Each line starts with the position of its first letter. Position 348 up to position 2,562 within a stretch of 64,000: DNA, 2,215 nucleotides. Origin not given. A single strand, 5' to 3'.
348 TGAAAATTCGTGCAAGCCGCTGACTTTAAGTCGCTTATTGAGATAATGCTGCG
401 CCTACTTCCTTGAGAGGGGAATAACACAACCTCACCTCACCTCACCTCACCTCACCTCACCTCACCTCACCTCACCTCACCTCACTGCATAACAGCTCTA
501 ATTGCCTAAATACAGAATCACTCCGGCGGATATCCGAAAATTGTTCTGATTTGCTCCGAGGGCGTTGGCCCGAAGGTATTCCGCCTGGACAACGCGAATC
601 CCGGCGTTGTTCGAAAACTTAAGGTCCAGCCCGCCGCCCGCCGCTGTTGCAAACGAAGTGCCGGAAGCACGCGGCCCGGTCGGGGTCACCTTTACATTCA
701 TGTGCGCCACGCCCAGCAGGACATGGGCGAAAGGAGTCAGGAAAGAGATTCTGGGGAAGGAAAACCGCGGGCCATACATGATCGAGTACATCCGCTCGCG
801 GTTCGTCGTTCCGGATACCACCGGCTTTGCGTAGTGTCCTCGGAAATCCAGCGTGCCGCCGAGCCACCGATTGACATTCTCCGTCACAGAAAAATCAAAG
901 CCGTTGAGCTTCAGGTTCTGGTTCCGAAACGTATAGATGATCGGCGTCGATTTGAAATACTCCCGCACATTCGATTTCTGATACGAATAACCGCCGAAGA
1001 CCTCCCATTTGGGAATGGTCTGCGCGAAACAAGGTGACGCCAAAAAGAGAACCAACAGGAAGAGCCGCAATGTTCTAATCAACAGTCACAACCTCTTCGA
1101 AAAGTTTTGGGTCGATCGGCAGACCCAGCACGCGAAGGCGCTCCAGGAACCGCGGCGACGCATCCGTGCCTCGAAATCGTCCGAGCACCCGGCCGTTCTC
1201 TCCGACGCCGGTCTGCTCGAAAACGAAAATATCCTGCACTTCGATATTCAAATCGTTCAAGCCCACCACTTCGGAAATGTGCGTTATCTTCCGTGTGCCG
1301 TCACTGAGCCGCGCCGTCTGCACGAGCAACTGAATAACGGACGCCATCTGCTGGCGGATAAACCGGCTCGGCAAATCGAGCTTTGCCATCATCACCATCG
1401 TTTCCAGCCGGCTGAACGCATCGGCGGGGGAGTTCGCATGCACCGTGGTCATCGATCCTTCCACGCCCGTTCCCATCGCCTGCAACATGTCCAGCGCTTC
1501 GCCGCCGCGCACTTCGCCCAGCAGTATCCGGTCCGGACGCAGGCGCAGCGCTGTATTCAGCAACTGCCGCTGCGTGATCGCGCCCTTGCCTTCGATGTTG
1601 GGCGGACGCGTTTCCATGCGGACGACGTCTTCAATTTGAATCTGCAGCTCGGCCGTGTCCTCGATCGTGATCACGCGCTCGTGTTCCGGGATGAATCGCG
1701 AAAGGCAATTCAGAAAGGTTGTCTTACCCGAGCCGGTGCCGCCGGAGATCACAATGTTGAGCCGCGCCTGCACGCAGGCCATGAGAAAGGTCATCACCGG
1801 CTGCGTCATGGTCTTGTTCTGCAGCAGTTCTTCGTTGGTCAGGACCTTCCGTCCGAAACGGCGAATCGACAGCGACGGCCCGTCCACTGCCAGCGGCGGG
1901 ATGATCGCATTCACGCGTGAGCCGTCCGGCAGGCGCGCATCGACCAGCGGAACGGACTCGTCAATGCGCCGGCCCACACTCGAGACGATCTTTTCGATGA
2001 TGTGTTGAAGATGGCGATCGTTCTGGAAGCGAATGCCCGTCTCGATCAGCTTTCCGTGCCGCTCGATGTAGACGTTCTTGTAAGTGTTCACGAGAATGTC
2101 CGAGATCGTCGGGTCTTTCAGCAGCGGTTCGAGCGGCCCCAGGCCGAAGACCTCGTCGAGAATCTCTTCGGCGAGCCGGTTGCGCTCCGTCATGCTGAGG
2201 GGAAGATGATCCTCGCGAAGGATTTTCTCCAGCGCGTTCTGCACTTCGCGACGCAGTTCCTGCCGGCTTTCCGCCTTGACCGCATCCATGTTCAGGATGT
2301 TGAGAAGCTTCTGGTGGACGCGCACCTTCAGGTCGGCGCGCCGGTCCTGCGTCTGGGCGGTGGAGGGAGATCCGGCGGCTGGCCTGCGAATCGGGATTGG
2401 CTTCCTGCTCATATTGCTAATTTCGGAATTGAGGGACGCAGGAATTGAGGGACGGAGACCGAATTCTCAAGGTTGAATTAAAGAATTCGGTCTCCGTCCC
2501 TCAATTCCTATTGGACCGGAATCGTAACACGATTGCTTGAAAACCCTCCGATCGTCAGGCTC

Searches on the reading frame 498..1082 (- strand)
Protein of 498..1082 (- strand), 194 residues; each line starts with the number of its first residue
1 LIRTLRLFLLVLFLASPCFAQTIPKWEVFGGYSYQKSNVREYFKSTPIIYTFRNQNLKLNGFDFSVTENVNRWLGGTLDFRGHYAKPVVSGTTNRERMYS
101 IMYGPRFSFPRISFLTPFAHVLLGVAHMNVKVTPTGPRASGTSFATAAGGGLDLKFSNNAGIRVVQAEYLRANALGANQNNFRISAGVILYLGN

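Call 96: search_protein_families(library=pfam, proteins=[window:498-1082:-], max_evalue=0.00001)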
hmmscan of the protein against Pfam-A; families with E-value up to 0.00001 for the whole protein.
window:498-1082:- (194 aa): 1 family
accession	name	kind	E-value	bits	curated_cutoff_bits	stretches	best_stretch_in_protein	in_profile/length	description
PF13505.12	OMP_b-brl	-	3.7e-11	44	28.7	1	7-188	2-173/175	Outer membrane protein beta-barrel domain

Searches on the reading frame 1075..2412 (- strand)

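Call 96: search_protein_families(library=pfam, proteins=[window:1075-2412:-], max_evalue=0.00001)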
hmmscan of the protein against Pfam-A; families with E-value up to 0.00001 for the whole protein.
window:1075-2412:- (445 aa): 1 family
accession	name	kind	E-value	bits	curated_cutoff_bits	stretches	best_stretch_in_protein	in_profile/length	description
PF00437.27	T2SSE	-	5.5e-58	196.8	24.9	1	90-366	4-280/370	Type II/IV secretion system protein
